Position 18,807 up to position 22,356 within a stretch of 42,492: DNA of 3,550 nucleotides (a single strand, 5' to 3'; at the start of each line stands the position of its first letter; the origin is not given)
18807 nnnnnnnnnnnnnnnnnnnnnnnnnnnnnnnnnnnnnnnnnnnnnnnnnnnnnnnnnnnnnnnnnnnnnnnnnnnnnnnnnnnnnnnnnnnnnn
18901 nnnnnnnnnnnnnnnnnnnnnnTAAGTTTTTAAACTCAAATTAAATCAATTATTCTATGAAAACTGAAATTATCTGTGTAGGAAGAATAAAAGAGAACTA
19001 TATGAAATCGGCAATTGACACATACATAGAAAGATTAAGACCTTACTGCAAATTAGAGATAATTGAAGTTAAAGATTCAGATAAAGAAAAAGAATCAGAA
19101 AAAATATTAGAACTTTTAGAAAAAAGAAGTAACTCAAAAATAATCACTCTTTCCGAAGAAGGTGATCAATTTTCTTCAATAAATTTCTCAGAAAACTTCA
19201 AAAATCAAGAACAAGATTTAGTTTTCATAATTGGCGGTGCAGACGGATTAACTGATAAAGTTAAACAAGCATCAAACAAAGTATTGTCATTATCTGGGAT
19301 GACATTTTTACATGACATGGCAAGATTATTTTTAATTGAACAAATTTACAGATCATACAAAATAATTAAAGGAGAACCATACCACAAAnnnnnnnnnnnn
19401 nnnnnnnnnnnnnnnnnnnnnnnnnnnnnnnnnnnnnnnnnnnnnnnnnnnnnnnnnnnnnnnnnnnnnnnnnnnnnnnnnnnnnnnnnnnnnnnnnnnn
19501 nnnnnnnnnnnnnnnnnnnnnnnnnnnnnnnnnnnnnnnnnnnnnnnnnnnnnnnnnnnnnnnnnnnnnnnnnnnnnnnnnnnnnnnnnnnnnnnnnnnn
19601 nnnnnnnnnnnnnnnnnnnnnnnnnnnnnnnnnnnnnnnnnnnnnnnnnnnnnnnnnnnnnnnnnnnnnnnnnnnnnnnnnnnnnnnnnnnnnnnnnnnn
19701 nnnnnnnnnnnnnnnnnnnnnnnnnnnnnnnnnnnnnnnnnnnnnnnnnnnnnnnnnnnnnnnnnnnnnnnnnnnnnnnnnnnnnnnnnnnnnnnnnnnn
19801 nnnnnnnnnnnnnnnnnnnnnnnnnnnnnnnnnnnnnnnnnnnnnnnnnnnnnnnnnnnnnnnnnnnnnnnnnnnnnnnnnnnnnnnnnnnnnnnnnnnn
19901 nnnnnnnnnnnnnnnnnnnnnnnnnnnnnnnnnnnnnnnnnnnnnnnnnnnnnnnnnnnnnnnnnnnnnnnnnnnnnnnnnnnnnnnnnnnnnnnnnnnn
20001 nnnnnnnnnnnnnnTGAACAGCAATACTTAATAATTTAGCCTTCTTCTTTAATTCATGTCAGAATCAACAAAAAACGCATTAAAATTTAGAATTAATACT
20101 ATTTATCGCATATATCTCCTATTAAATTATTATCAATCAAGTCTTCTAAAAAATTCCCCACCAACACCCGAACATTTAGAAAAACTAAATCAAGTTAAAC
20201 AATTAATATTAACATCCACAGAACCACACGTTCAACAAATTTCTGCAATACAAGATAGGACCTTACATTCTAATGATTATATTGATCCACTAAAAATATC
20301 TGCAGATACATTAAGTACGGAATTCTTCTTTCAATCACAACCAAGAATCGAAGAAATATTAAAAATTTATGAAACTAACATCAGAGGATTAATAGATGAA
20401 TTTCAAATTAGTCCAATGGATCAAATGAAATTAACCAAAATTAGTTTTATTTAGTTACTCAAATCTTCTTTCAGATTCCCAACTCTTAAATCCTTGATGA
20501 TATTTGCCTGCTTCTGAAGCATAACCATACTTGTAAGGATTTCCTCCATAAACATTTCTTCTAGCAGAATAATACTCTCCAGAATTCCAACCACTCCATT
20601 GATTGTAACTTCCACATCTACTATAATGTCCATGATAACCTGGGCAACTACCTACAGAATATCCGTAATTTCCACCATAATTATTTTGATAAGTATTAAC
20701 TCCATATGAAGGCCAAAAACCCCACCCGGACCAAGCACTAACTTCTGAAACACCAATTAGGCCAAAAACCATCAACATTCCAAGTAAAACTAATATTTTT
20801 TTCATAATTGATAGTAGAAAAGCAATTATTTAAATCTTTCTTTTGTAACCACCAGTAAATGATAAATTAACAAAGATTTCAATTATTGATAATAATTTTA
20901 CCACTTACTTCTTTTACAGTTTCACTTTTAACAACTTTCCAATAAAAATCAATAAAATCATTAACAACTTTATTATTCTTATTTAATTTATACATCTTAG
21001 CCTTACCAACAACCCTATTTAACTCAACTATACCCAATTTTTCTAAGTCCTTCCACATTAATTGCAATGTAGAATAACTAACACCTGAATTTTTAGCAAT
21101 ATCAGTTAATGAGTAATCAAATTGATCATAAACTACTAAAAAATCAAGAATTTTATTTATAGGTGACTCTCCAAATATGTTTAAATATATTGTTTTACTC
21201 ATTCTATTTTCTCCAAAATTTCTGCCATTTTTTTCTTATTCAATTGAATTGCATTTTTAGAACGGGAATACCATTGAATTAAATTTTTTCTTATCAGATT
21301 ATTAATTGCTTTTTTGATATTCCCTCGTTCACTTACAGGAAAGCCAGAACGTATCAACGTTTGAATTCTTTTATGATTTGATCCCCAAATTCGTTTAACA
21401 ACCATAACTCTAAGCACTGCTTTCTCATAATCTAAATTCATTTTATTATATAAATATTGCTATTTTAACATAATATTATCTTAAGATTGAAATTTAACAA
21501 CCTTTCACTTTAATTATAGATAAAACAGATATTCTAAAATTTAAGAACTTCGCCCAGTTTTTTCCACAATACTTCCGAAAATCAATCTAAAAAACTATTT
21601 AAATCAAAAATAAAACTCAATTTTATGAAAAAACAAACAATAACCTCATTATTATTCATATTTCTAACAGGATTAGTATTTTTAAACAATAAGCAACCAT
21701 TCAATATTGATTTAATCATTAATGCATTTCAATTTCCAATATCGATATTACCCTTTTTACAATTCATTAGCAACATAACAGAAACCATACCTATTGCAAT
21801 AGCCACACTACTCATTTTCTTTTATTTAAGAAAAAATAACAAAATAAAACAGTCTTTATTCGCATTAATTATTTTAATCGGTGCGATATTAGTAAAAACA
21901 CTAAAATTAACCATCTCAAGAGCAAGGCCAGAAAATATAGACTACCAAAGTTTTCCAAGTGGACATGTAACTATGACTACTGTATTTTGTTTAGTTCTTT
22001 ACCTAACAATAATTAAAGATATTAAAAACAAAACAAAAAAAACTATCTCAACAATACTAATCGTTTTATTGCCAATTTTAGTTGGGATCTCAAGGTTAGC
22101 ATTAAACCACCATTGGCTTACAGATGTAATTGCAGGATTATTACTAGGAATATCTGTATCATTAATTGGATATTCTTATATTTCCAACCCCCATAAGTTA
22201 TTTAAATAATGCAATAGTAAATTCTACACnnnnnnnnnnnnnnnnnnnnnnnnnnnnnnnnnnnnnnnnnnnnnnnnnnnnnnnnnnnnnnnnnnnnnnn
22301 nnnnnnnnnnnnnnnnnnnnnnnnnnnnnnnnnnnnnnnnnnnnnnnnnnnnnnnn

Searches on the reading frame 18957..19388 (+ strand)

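Call 19: search_protein_families(library=pfam, proteins=[window:18957-19388:+], max_evalue=0.001)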
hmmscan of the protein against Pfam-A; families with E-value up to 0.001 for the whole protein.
window:18957-19388:+ (144 aa): 1 family
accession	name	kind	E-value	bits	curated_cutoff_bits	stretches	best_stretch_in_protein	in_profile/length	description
PF02590.22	SPOUT_MTase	-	3.6e-47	160.6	27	1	1-143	1-154/154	Predicted SPOUT methyltransferase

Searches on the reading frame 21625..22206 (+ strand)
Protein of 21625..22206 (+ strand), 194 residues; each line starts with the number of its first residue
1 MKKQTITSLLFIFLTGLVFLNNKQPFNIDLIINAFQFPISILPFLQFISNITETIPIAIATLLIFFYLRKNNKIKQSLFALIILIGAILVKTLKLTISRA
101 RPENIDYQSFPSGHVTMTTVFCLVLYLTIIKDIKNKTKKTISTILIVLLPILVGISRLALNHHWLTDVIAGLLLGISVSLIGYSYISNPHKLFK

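Call 19: search_protein_families(library=pfam, proteins=[window:21625-22206:+], max_evalue=0.001)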
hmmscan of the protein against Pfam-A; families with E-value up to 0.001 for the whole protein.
window:21625-22206:+ (194 aa): 3 families
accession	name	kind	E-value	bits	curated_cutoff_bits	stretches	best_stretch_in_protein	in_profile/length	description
PF01569.27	PAP2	-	1.9e-21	76.6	27.2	1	79-187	5-126/130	PAP2 superfamily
PF14378.12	PAP2_3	-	3.6e-07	30.6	27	1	106-176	123-185/190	PAP2 superfamily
PF14360.12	PAP2_C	-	0.00071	20.5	27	1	112-179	8-69/74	PAP2 superfamily C-terminal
